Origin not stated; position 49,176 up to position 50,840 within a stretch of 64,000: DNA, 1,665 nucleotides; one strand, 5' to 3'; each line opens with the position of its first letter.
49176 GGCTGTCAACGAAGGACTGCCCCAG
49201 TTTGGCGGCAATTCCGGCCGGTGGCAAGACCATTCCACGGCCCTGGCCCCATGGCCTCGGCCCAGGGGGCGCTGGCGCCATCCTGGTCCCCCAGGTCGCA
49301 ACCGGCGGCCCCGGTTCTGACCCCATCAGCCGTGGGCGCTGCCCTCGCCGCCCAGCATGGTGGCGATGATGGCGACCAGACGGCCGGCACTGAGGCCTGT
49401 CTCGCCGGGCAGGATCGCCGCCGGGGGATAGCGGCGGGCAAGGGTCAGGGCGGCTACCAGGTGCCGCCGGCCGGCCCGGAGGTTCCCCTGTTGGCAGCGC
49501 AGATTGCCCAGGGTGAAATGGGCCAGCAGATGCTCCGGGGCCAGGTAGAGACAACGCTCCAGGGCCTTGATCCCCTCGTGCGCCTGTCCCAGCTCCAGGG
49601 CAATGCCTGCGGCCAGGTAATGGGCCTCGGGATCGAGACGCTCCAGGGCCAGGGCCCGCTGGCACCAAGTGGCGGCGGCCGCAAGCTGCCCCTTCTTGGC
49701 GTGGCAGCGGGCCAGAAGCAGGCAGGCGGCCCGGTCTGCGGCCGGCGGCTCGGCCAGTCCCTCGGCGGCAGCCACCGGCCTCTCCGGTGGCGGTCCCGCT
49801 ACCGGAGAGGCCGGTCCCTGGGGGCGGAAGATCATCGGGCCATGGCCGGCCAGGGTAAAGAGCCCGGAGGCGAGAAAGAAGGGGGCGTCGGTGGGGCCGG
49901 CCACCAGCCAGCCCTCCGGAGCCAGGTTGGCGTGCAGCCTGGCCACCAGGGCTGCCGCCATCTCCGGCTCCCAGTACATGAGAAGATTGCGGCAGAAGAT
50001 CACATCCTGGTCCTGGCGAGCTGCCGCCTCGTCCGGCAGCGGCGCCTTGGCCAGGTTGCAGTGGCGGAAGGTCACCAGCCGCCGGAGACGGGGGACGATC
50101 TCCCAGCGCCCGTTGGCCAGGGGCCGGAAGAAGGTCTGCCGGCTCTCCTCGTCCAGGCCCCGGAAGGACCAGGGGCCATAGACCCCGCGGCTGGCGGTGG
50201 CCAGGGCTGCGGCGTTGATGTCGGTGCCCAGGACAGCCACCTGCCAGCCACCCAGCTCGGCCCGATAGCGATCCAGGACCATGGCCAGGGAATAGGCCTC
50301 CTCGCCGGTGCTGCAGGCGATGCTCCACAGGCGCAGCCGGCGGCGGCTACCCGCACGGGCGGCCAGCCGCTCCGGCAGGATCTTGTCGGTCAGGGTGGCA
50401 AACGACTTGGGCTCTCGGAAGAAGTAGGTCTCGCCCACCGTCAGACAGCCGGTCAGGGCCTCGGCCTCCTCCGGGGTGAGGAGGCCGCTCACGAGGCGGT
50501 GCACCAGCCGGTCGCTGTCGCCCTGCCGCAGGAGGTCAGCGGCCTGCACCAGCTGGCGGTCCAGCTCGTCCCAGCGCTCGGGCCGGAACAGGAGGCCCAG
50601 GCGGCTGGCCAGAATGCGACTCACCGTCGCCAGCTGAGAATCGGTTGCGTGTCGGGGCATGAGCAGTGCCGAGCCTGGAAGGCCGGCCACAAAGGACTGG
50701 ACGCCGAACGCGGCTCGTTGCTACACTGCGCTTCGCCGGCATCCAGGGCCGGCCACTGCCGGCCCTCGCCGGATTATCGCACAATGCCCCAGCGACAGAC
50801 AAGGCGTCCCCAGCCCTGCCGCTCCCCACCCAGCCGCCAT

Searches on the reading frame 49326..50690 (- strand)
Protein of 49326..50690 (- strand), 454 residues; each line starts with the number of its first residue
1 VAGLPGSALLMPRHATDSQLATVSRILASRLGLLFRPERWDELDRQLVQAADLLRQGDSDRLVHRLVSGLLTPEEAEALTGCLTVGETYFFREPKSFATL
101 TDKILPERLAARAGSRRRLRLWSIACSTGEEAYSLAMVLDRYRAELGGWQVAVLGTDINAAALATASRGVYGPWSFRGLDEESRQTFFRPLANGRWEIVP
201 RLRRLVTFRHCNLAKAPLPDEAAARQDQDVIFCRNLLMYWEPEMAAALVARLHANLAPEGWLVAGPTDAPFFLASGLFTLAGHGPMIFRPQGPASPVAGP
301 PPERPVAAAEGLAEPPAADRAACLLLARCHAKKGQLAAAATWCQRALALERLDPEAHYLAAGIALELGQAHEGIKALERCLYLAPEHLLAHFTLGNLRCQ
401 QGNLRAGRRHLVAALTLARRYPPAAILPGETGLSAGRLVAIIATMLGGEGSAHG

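Call 96: search_protein_families(library=pfam, proteins=[window:49326-50690:-], max_evalue=0.001)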
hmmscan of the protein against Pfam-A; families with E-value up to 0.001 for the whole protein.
window:49326-50690:- (454 aa): 7 families
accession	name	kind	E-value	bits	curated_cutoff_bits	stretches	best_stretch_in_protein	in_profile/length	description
PF01739.24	CheR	-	3.3e-45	154.4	27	1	87-268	2-177/195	CheR methyltransferase, SAM binding domain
PF12895.13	ANAPC3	-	7.9e-08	32.9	27.2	1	317-380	20-82/82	Anaphase-promoting complex, cyclosome, subunit 3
PF07719.23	TPR_2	-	1.7e-07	31.3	27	0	322-350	3-31/34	Tetratricopeptide repeat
PF13181.12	TPR_8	-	3.3e-07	30.4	25.7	0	355-387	2-34/34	Tetratricopeptide repeat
PF14559.12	TPR_19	-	2.3e-05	25.1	25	0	319-361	24-66/68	Tetratricopeptide repeat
PF08242.18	Methyltransf_12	-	0.00014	22.9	30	0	208-262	48-98/98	Methyltransferase domain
PF13431.12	TPR_17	-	0.00055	20.4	24.4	0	343-373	2-32/34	Tetratricopeptide repeat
